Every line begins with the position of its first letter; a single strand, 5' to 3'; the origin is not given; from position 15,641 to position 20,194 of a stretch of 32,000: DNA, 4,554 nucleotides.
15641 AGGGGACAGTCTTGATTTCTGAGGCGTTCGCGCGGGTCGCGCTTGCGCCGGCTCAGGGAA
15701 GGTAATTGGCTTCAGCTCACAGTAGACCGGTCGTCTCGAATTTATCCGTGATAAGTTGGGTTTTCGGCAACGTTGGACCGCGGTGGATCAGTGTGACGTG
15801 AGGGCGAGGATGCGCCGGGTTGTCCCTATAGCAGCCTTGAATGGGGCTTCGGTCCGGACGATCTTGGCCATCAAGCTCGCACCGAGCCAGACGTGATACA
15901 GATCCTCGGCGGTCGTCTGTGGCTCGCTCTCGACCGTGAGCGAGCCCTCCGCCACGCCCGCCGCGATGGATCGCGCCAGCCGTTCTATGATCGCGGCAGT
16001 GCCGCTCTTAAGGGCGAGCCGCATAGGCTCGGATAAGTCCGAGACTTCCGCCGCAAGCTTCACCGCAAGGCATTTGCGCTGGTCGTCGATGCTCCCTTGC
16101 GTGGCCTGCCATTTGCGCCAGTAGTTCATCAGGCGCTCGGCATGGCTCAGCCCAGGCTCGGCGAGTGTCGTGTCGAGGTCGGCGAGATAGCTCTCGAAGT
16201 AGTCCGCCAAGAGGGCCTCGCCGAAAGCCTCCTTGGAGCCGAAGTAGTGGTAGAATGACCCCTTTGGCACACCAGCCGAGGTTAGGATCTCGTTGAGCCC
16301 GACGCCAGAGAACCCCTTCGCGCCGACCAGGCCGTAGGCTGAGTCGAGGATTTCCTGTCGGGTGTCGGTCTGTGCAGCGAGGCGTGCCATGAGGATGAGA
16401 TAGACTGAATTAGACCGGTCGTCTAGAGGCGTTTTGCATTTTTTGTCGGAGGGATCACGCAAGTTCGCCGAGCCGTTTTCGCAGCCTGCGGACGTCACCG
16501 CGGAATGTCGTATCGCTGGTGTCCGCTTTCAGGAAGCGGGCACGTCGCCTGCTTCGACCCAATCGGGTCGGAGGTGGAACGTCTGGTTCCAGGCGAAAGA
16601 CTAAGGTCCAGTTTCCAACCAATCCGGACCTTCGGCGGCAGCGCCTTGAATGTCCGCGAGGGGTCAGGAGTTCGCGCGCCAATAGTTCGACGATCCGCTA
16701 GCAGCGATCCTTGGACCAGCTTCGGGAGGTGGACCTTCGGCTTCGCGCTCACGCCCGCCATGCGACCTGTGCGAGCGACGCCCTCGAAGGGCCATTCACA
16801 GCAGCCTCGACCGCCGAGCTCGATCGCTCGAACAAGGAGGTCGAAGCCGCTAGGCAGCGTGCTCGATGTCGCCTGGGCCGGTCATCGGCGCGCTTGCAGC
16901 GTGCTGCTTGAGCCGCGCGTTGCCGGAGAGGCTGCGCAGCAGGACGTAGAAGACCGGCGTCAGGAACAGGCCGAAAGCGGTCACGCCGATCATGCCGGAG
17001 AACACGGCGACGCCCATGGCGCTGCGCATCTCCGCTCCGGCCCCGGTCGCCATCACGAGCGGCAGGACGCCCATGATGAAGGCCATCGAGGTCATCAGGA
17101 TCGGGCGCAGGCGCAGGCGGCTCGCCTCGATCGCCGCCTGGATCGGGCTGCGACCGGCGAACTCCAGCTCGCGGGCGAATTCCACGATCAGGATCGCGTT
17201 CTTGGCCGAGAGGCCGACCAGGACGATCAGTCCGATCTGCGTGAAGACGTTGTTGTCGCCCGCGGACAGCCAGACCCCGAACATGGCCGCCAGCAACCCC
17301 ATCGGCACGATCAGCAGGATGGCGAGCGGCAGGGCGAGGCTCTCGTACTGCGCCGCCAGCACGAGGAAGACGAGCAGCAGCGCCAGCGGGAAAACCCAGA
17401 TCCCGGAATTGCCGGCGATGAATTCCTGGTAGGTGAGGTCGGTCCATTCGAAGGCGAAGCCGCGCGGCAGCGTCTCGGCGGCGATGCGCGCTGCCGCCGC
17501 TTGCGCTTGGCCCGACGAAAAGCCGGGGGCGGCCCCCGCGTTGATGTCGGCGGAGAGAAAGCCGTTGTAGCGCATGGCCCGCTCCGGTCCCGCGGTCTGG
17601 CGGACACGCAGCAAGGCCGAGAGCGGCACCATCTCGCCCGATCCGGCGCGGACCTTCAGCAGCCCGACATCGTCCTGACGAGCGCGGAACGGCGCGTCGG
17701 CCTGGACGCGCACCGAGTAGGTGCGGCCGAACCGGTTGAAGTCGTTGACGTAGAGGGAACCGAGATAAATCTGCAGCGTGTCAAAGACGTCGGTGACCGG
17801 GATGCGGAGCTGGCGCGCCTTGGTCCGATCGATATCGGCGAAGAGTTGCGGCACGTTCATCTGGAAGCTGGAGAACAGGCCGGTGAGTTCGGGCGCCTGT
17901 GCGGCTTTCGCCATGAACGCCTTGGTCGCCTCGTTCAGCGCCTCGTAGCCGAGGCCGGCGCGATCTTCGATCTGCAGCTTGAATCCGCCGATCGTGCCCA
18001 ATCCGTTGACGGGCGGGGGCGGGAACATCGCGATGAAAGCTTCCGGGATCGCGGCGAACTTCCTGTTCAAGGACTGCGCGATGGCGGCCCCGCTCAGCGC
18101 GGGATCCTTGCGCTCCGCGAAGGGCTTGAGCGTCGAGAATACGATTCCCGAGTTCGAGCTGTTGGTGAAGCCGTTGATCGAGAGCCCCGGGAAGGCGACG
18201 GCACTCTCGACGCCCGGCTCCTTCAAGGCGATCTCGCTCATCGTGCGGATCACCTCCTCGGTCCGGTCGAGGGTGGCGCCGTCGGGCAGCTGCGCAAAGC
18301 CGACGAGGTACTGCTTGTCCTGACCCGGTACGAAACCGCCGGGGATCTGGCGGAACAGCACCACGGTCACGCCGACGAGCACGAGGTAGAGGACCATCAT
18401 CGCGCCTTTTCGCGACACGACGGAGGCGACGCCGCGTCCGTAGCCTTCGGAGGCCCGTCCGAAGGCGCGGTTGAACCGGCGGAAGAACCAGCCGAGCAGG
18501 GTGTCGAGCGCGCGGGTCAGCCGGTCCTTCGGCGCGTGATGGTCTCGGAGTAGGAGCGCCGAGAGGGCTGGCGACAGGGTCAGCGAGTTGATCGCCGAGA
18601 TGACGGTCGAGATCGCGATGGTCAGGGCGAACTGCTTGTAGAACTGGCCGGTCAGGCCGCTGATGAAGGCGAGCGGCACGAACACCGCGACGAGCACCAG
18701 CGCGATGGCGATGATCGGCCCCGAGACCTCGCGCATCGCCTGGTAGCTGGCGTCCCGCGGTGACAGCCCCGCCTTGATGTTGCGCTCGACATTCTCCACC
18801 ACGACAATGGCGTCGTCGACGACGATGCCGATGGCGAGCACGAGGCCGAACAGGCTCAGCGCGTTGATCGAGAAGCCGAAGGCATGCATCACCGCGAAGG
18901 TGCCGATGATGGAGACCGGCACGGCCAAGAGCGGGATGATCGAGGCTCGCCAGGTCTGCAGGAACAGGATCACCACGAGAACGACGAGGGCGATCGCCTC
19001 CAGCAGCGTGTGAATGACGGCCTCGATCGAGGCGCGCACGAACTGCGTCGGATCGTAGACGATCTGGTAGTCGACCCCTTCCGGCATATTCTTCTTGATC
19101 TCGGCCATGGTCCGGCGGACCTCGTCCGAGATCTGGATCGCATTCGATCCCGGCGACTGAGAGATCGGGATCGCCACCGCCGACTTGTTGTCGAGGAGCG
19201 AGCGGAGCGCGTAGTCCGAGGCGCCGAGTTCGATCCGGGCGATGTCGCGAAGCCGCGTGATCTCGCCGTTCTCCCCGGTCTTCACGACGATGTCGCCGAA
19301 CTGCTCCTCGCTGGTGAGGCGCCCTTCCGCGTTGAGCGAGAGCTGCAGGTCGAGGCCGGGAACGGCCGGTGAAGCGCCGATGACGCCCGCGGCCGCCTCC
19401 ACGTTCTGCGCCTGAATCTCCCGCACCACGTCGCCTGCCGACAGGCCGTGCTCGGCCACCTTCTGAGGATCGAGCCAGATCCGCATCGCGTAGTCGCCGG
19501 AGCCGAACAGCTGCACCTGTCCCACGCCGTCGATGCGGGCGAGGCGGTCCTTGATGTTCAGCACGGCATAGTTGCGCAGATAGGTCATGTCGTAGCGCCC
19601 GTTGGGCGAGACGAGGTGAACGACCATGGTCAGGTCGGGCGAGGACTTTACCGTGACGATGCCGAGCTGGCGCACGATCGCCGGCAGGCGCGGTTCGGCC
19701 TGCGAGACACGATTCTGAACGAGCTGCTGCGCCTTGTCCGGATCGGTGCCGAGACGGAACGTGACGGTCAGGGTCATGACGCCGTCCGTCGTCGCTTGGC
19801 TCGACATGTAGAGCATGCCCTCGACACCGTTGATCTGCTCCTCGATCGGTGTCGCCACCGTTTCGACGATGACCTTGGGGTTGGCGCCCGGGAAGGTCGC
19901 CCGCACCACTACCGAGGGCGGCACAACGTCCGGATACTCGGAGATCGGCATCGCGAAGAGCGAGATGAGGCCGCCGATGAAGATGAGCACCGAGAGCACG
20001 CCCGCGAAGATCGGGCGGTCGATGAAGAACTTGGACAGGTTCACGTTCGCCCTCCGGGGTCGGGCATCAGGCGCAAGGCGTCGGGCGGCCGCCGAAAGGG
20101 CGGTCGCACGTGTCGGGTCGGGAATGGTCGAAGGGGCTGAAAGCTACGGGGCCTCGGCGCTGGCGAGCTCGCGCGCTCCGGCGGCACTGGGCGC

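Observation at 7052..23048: Decayed ~15.9-kb genomic island anchored at tRNA-Leu(CAG), with both att-like ends still readable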

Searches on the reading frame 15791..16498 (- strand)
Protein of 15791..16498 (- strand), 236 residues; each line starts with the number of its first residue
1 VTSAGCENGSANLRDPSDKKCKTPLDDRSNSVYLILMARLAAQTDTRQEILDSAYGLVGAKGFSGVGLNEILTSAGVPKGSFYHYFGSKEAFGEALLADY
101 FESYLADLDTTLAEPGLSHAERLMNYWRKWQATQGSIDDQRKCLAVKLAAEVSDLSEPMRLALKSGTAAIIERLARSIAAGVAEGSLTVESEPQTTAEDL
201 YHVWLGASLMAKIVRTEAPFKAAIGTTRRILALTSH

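Call 14: search_protein_families(library=pfam, proteins=[window:15791-16498:-], max_evalue=0.01)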
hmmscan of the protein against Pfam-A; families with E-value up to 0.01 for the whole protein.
window:15791-16498:- (236 aa): 3 families
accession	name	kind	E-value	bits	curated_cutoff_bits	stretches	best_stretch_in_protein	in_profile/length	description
PF00440.29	TetR_N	-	8.3e-13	48.3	24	1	50-95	1-46/47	Bacterial regulatory proteins, tetR family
PF16925.10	TetR_C_13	-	5.4e-12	46.5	27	1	121-224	3-106/109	Tetracyclin repressor-like, C-terminal domain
PF21993.1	TetR_C_13_2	-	0.0028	18.3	27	1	121-223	3-100/103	Transcriptional regulator LmrA/YxaF-like, C-terminal domain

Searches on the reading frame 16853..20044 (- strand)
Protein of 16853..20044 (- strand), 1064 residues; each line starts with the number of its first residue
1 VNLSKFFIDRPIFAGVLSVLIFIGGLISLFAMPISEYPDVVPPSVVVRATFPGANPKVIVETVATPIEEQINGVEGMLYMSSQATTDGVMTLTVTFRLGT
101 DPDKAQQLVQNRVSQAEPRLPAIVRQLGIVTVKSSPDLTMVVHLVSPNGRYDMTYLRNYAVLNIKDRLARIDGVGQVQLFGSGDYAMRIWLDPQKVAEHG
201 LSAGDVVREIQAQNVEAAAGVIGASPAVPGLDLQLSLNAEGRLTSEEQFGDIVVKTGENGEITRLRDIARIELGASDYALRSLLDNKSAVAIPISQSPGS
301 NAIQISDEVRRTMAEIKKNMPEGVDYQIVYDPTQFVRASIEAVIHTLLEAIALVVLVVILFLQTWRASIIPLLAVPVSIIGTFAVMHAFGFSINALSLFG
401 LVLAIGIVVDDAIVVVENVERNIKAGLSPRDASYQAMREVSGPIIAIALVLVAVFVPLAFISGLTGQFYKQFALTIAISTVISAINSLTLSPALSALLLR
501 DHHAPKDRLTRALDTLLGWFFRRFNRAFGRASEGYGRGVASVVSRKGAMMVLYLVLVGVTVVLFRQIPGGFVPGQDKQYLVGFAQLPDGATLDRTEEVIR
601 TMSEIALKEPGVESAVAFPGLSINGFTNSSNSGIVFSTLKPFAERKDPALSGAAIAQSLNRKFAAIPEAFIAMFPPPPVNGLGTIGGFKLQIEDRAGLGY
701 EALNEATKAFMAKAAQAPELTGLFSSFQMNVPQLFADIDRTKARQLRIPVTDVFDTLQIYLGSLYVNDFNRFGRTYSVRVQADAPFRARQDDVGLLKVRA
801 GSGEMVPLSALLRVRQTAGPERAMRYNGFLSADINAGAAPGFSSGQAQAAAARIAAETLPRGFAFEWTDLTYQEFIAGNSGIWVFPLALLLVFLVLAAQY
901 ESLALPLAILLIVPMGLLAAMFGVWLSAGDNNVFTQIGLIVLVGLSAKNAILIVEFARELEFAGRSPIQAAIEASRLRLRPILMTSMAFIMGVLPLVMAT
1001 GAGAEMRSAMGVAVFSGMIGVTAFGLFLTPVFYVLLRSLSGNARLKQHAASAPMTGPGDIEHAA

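Call 15: search_protein_families(library=pfam, proteins=[window:16853-20044:-], max_evalue=0.01)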
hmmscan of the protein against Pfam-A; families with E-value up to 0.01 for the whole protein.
window:16853-20044:- (1064 aa): 3 families
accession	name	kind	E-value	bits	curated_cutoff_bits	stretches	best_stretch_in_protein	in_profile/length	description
PF00873.25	ACR_tran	-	0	1199.5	28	1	4-1036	2-1020/1021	AcrB/AcrD/AcrF family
PF03176.21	MMPL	-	2.2e-16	60.2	20.5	1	285-519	83-318/333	MMPL family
PF02355.23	SecD_SecF_C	-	1.7e-05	24.8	20.5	1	342-498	33-186/189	Protein export membrane protein SecD/SecF, C-terminal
